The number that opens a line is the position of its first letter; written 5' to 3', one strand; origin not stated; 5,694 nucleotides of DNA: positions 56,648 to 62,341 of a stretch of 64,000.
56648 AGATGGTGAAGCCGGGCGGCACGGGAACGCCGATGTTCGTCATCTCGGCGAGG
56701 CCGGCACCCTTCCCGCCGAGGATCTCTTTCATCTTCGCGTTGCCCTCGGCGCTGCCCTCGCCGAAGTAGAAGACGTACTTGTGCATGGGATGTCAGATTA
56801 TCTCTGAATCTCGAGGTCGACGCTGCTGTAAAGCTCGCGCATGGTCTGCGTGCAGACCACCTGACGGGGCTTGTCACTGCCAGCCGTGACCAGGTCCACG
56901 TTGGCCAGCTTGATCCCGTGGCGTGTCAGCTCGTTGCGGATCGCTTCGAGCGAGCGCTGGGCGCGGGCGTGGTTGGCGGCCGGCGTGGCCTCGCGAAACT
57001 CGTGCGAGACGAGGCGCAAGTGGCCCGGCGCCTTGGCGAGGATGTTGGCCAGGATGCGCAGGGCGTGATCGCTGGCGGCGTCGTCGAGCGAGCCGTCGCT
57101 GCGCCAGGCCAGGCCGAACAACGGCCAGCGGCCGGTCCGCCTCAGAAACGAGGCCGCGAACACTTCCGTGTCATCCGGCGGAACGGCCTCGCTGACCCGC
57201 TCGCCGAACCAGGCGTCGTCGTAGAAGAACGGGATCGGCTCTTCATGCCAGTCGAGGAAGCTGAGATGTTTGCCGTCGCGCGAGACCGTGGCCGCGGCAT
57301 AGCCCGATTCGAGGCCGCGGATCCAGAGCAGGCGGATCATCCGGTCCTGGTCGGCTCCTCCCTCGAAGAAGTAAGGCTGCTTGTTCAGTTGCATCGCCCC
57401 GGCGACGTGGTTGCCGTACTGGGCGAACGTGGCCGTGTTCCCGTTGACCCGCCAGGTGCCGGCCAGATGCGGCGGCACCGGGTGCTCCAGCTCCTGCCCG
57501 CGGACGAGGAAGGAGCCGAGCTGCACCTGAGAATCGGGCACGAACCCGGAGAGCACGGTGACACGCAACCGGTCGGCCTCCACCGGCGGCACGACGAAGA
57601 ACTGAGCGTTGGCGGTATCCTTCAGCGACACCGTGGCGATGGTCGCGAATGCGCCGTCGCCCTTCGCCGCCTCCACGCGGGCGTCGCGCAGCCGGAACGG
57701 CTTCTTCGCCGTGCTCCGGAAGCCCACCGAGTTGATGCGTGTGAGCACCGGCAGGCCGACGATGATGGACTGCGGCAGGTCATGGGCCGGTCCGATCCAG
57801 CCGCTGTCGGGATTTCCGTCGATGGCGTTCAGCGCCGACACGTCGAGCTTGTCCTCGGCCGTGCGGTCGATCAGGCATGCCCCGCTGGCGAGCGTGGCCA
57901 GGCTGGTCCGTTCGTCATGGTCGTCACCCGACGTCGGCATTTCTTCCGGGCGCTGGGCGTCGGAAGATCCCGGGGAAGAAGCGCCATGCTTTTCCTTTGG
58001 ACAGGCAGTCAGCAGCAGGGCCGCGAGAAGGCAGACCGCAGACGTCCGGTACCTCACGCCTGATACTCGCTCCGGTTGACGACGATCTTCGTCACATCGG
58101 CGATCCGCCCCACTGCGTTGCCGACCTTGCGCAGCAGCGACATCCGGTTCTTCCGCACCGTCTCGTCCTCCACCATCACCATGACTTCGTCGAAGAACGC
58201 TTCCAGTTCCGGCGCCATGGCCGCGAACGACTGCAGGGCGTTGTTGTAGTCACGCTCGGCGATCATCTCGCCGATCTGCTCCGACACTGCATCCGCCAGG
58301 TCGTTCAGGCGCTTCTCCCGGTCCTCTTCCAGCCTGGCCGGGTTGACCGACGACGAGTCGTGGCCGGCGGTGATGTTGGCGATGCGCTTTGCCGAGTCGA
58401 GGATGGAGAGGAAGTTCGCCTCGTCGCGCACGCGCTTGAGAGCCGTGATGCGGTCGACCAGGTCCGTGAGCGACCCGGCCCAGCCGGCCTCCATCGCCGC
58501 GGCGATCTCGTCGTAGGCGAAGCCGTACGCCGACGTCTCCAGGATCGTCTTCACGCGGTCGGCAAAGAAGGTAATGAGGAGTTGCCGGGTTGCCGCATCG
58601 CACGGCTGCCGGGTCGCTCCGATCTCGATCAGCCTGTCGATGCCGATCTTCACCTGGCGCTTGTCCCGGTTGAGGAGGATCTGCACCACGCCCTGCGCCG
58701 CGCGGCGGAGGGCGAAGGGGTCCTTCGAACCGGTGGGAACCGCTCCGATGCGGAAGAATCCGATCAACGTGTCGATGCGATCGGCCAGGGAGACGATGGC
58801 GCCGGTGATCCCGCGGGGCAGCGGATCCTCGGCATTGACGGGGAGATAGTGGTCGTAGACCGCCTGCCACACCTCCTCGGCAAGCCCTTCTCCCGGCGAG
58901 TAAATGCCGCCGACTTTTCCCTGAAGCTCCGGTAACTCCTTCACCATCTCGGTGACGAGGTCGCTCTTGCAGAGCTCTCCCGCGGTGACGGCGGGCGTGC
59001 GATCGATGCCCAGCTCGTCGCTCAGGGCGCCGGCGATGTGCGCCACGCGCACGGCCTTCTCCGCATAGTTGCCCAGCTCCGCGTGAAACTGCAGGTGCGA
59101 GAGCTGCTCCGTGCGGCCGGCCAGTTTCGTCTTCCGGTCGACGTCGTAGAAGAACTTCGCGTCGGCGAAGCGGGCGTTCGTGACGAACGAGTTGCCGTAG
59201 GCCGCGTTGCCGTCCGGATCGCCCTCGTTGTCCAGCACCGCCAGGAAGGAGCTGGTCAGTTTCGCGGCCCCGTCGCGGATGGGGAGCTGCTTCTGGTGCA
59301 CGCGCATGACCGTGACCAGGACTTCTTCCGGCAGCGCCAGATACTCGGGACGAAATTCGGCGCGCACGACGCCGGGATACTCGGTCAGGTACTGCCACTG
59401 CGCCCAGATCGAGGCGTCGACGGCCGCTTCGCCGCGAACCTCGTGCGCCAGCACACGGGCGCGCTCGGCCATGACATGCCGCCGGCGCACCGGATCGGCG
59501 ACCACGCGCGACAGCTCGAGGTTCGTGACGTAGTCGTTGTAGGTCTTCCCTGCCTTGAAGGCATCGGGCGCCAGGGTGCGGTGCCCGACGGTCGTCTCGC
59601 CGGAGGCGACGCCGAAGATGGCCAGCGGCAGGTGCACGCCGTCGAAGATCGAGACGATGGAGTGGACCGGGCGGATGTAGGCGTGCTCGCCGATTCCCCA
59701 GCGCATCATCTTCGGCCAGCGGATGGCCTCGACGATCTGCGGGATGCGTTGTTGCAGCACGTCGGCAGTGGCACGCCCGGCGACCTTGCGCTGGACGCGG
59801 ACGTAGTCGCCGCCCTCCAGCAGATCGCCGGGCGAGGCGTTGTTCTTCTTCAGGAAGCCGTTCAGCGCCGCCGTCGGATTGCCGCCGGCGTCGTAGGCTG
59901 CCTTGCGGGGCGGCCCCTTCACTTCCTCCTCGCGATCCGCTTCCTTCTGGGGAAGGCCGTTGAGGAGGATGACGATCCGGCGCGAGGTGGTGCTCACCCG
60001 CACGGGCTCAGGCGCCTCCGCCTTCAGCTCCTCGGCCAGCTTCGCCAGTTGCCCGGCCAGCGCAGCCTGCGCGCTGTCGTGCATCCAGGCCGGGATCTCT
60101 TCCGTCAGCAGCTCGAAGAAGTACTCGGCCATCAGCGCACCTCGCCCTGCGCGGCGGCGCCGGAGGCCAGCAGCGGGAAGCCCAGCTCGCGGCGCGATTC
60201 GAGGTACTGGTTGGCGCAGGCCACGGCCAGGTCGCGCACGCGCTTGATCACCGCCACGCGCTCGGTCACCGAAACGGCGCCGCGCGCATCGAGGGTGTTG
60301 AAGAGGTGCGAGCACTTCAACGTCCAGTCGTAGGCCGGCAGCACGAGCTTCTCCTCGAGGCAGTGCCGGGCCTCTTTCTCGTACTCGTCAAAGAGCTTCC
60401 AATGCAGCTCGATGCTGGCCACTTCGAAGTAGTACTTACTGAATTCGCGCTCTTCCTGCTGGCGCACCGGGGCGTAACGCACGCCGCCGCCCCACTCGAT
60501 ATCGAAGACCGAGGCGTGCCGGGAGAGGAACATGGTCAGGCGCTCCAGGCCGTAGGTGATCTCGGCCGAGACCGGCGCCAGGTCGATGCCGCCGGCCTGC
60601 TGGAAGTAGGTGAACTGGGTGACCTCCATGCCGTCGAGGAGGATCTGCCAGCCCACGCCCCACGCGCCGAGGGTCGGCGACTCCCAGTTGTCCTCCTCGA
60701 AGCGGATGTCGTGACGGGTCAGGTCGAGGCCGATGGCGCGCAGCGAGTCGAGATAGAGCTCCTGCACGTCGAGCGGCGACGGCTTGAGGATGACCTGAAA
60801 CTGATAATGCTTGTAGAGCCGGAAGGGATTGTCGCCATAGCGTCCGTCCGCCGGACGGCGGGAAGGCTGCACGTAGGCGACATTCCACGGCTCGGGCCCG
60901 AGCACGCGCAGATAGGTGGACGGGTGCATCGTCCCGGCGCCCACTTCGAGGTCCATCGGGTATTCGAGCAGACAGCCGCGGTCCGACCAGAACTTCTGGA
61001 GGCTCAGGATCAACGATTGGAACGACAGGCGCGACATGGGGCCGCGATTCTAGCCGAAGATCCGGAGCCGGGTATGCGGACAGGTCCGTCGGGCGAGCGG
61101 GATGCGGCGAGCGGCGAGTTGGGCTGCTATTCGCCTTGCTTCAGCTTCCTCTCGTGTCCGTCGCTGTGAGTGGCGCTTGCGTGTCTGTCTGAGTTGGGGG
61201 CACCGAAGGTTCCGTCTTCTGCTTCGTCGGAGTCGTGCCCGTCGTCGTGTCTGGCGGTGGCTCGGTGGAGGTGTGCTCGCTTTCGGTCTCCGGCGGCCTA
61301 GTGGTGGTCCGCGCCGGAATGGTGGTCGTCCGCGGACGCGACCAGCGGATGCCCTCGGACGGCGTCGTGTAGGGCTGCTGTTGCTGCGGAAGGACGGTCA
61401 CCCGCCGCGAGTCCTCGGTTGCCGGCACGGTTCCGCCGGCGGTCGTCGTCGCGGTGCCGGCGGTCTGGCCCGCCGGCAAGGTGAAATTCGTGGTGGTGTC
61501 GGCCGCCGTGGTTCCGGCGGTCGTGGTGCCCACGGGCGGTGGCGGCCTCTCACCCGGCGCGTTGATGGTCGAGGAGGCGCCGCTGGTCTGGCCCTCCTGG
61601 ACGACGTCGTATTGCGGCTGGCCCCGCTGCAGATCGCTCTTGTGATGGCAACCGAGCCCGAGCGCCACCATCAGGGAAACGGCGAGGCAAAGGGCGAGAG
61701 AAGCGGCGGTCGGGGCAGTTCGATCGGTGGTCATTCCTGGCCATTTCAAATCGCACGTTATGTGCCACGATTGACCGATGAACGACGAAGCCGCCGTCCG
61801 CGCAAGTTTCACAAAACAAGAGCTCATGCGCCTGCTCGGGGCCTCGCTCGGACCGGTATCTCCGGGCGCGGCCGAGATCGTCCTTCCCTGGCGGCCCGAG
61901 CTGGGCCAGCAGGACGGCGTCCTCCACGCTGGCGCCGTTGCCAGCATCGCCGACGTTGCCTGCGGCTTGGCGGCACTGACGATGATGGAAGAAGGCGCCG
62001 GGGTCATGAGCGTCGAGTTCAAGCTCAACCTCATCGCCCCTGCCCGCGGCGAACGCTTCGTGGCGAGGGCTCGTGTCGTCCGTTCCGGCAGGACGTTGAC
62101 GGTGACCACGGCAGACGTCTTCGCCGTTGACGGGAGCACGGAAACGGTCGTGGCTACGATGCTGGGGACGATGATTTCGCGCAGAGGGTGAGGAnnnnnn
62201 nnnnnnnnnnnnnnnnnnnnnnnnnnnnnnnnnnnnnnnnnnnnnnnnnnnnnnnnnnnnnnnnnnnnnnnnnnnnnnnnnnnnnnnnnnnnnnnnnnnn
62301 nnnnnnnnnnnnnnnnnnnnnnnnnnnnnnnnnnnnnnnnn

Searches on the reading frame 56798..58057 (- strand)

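Call 6: search_protein_families(library=pfam, proteins=[window:56798-58057:-], max_evalue=0.001)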
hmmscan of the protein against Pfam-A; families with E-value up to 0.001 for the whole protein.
window:56798-58057:- (419 aa): 2 families
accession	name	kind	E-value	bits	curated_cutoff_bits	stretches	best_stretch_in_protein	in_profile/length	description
PF22633.2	F5_F8_type_C_2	-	2.3e-06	28.6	27.8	1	77-166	1-91/91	NedA-like, galactose-binding domain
PF00754.31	F5_F8_type_C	-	3.5e-06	27.6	28.2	1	74-170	13-114/127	F5/8 type C domain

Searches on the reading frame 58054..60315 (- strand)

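Call 7: search_protein_families(library=pfam, proteins=[window:58054-60315:-], max_evalue=0.001)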
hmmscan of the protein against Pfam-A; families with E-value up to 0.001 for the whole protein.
window:58054-60315:- (753 aa): 2 families
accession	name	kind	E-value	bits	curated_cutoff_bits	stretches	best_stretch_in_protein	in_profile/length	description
PF02092.22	tRNA_synt_2f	-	3.5e-157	525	29.2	1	65-608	1-535/536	Glycyl-tRNA synthetase beta subunit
PF05746.21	DALR_1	-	9.5e-07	29.4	22.3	1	642-734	5-101/117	DALR anticodon binding domain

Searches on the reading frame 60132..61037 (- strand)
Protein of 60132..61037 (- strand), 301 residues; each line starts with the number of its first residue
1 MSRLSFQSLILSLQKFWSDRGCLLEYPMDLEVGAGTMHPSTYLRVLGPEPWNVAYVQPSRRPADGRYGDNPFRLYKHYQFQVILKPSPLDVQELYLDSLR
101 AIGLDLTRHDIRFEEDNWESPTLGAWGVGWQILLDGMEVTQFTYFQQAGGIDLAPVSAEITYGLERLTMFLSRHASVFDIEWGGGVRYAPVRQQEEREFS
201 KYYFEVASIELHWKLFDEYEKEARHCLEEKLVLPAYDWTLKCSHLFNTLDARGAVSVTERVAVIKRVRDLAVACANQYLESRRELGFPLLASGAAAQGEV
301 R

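Call 7: search_protein_families(library=pfam, proteins=[window:60132-61037:-], max_evalue=0.001)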
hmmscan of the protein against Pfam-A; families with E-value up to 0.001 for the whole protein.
window:60132-61037:- (301 aa): 1 family
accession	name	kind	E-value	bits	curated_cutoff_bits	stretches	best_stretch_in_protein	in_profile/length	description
PF02091.20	tRNA-synt_2e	-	4e-135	449.9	27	1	6-282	1-277/278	Glycyl-tRNA synthetase alpha subunit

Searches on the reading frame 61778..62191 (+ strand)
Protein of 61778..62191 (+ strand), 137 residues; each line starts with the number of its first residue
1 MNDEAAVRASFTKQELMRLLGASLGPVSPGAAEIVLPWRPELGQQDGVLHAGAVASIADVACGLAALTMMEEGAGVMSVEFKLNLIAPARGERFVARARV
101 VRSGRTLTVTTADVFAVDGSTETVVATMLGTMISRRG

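Call 7: search_protein_families(library=pfam, proteins=[window:61778-62191:+], max_evalue=0.001)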
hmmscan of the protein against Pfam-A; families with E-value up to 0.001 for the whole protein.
window:61778-62191:+ (137 aa): 3 families
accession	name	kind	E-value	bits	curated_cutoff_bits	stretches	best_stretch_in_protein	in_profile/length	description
PF03061.28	4HBT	-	1.5e-13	51.2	20.6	1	47-121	2-77/79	Thioesterase superfamily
PF13622.12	4HBT_3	-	3.8e-06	27.5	24.3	1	43-129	6-79/83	Acyl-CoA thioesterase N-terminal domain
PF14539.12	DUF4442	-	0.00067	20.3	25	1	26-105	25-103/132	Domain of unknown function (DUF4442)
